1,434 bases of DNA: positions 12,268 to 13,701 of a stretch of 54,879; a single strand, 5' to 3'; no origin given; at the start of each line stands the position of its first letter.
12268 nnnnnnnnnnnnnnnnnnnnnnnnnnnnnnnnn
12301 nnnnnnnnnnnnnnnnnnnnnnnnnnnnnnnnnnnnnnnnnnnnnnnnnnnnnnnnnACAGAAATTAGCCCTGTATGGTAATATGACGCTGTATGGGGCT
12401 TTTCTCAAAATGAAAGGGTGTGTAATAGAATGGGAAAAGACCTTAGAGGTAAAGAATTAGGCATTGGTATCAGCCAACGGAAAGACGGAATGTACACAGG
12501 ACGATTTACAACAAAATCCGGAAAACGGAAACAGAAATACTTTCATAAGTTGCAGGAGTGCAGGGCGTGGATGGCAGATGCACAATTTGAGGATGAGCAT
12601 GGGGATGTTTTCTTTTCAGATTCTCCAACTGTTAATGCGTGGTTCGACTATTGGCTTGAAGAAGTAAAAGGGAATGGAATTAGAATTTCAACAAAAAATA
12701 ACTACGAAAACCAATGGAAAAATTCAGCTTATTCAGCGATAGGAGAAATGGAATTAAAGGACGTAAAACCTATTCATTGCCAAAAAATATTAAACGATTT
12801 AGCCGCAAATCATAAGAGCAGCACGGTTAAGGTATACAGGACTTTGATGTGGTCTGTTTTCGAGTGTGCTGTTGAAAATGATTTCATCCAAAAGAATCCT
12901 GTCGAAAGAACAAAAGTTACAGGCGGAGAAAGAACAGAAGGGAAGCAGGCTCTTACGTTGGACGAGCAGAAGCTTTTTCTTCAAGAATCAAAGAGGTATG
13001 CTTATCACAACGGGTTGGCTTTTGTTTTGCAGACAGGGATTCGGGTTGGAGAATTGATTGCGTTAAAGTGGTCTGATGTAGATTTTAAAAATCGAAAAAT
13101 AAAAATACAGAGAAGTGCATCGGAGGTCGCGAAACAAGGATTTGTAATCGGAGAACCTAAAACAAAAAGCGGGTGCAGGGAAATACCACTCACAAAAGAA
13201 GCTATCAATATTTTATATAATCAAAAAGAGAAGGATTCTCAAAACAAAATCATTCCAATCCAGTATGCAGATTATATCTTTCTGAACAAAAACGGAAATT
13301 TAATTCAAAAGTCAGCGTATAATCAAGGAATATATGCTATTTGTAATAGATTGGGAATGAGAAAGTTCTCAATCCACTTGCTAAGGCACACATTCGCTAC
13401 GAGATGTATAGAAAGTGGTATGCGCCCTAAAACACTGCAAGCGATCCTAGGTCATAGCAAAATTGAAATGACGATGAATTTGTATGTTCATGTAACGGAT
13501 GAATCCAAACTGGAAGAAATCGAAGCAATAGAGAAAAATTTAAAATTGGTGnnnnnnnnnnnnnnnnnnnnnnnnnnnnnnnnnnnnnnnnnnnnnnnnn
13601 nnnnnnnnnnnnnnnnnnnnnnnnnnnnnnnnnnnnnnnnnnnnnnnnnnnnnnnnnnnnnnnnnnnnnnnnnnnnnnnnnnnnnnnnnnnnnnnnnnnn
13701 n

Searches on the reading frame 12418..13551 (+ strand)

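Call 50: search_protein_families(library=phrogs, proteins=[window:12418-13551:+], max_evalue=0.00001)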
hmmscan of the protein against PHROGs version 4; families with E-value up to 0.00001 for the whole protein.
window:12418-13551:+ (378 aa): 7 families
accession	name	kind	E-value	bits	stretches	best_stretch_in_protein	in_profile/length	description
phrog_1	-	integration and excision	2.5e-79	269.1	1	16-375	114-451/611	integrase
phrog_216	-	integration and excision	4.4e-40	138.6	1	135-373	13-238/301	integrase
phrog_7685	-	integration and excision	2.3e-21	77.4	1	239-373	116-237/240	integrase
phrog_7244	-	integration and excision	3.5e-12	47.1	1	68-222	71-224/263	integrase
phrog_34557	-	integration and excision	2.1e-11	44.8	1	200-362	4-169/183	integrase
phrog_7269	-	integration and excision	7.5e-09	36.4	1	305-363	17-73/89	integrase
phrog_26960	-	unknown function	7.8e-07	30.4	1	27-143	21-142/146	-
